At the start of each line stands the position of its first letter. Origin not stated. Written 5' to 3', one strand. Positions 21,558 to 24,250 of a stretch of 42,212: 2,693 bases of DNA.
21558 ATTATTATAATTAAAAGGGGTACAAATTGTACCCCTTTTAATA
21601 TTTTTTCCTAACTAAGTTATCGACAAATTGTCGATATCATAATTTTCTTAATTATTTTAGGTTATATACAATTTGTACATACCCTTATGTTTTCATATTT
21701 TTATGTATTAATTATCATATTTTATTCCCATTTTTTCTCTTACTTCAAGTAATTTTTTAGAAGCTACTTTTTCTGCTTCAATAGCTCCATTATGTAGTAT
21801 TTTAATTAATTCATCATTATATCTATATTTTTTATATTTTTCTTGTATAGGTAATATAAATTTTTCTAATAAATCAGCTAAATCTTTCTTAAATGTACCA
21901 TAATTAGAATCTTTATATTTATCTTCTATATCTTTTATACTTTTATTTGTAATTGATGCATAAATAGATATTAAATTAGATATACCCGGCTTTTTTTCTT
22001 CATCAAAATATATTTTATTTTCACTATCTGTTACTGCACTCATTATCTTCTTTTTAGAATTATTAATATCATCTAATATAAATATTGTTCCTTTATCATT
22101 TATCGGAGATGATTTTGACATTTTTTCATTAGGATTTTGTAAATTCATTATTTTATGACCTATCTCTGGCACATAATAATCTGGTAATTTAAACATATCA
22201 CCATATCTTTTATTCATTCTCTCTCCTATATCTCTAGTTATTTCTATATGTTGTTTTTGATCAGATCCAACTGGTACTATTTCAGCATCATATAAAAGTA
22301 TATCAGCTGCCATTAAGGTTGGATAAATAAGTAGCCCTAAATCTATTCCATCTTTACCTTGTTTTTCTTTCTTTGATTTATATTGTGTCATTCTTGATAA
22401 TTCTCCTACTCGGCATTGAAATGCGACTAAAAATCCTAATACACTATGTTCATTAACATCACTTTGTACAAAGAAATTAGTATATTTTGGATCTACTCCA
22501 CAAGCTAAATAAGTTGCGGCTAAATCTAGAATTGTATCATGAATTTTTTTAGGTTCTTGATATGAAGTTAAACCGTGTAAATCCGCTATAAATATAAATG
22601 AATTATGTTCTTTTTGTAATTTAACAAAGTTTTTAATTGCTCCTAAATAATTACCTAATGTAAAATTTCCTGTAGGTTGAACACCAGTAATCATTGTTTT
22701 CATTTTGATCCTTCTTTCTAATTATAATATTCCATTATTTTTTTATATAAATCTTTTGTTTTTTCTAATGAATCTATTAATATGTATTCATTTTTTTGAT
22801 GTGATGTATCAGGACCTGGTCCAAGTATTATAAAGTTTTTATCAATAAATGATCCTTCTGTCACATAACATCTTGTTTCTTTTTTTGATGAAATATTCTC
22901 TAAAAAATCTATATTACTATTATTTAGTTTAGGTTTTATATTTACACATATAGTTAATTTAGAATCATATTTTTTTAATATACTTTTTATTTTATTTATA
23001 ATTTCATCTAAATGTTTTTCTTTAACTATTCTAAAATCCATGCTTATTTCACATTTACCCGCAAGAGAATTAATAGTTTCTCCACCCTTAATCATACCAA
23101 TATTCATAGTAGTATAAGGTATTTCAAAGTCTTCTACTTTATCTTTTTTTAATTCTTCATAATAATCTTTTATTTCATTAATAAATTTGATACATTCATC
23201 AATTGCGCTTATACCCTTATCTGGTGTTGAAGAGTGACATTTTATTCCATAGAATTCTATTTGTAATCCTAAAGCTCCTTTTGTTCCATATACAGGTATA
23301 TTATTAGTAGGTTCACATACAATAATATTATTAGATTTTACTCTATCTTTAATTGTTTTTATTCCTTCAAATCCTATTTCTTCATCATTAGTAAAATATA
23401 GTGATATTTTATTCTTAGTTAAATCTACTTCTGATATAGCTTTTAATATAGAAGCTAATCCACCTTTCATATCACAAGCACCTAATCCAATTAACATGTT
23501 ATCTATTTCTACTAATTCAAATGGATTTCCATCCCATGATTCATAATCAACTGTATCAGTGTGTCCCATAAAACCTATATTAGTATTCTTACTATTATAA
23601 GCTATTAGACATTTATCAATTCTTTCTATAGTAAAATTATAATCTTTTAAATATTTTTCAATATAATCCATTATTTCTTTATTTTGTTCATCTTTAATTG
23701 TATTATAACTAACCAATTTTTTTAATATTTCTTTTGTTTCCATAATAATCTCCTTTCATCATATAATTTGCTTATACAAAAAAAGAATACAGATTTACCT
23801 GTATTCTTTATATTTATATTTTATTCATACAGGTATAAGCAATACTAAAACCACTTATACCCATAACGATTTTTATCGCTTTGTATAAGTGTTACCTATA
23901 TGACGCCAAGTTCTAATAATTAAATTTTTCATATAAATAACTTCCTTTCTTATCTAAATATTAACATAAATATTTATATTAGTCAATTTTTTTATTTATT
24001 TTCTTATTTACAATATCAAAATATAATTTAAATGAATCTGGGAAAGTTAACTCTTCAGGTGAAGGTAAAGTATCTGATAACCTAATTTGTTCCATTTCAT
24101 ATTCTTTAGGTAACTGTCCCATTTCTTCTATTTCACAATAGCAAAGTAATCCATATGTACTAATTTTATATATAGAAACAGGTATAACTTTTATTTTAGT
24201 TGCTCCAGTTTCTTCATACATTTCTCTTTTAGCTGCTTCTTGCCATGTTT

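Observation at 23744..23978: The M20-trpS operon is preceded by a Trp-codon leader peptide and a four-segment hairpin relay instead of a T-box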

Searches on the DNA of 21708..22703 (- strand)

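Call 85: search_rna_families(sources=[L130, L131, L132, L133, L134], threshold=evalue, max_evalue=0.001)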
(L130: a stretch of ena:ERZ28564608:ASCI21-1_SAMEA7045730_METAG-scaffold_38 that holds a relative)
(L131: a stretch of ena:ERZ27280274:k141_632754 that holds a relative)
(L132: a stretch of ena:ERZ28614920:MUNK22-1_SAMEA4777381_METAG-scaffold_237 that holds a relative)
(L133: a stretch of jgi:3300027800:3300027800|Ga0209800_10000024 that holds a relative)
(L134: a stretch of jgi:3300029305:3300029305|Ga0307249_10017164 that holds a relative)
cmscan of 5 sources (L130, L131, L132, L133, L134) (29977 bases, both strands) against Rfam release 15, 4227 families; matches with E-value up to 0.001: 4.
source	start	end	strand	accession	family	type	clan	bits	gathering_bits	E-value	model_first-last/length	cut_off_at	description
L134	1015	1233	+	RF00230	T-box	Cis-reg; leader;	-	104.9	93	2e-22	1-219/219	no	T-box leader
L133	2201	2413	+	RF00230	T-box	Cis-reg; leader;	-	95.7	93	4.5e-20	1-219/219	no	T-box leader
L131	2175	2394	+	RF00230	T-box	Cis-reg; leader;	-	94.4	93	9.9e-20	1-219/219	no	T-box leader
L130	2166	2326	+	RF00230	T-box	Cis-reg; leader;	-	84.1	93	4.5e-17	1-219/219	no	T-box leader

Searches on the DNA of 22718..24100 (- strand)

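Call 4: search_rna_families(source=window, start=23650, end=24100, threshold=evalue, max_evalue=10, show_alignments=3)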
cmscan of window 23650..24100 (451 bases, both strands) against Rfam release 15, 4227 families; matches with E-value up to 10: 4.
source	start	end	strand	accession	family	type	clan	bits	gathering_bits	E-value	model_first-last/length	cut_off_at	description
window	23797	23897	+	RF02752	ES056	Gene; sRNA;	-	26.1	43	0.024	1-92/92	no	ES056 sRNA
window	23780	23839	+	RF02948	cow-rumen-4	Gene; sRNA;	-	20.2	48.5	0.77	1-64/64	no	cow-rumen-4 RNA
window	23790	23853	-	RF04052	mir-466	Gene; miRNA;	-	18.1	85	0.96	1-80/80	no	mir-466 microRNA precursor family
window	23780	23845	-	RF02057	STnc40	Gene; sRNA;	-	18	45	1.7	1-70/70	no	Salmonella enterica sRNA STnc40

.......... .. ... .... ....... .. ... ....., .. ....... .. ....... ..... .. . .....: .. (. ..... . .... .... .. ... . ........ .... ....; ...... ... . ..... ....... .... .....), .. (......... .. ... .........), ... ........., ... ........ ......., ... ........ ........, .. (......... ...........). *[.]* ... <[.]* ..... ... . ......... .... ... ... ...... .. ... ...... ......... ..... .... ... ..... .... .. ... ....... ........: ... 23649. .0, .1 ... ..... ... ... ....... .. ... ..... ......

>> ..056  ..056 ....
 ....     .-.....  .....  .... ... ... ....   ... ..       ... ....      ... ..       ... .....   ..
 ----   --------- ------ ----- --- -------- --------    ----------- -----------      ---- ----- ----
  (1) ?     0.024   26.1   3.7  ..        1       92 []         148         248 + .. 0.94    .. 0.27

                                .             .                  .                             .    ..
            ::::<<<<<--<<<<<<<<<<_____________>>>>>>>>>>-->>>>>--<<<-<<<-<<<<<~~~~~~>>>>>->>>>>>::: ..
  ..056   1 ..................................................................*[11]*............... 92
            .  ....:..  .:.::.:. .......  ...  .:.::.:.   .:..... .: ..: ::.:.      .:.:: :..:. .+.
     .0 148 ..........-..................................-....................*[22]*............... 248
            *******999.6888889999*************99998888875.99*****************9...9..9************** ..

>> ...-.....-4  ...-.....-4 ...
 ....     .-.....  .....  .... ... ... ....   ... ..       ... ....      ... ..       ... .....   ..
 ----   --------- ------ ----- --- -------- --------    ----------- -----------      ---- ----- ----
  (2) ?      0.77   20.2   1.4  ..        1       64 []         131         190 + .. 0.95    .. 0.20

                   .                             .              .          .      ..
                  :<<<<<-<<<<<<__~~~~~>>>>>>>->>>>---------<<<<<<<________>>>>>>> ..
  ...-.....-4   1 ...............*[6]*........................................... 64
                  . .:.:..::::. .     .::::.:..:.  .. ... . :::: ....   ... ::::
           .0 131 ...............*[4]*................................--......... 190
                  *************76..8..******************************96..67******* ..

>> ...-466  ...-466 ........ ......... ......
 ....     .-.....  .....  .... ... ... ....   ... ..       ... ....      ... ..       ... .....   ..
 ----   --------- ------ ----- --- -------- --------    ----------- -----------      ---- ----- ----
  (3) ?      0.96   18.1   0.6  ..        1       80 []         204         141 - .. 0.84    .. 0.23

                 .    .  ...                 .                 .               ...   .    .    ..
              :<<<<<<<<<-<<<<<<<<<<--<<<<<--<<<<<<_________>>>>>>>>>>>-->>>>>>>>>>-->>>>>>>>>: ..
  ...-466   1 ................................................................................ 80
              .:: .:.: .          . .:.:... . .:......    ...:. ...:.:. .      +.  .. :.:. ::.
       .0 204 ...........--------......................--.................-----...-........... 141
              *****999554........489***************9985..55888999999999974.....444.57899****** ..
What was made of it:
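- On T-box riboswitch (RF00230): No T-box hit in 23650-24100, even at E <= 10 (call 4).
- Closest known: T-box riboswitch. Different: There is no T-box in this leader (call 4).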

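Call 19: search_rna_families(sources=[L001, L002, L003, L004, L005, L006, L007, L008, L009, L010, L011, L012, L013, L014, L015, L016, L017, L020, L021, L022], threshold=gathering)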
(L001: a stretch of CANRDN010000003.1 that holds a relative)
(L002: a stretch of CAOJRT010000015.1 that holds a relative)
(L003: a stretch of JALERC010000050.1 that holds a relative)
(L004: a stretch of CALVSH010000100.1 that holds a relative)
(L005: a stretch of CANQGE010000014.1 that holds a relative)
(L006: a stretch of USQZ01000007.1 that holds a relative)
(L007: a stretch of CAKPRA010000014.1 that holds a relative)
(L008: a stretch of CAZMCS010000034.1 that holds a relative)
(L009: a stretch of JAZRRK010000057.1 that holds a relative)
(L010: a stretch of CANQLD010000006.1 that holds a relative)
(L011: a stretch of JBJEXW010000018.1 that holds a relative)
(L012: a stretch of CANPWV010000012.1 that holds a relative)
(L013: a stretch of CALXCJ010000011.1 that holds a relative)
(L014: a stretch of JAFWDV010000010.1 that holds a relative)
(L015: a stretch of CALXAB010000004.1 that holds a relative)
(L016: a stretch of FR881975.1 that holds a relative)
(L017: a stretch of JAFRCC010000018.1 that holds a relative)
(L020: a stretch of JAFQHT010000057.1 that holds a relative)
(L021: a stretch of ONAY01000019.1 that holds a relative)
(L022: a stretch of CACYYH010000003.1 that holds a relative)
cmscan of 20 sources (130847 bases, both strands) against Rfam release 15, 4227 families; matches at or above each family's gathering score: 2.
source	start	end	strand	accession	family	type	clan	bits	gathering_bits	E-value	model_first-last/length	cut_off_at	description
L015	573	645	+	RF00005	tRNA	Gene; tRNA;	CL00001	66.9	29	4.6e-12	1-71/71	no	tRNA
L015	695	766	+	RF00005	tRNA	Gene; tRNA;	CL00001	62.9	29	5.8e-11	1-71/71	no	tRNA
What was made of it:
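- Tried and rejected: The 16 of them that were scanned with Rfam (L005-L017, L020-L022) have no T-box (call 19).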
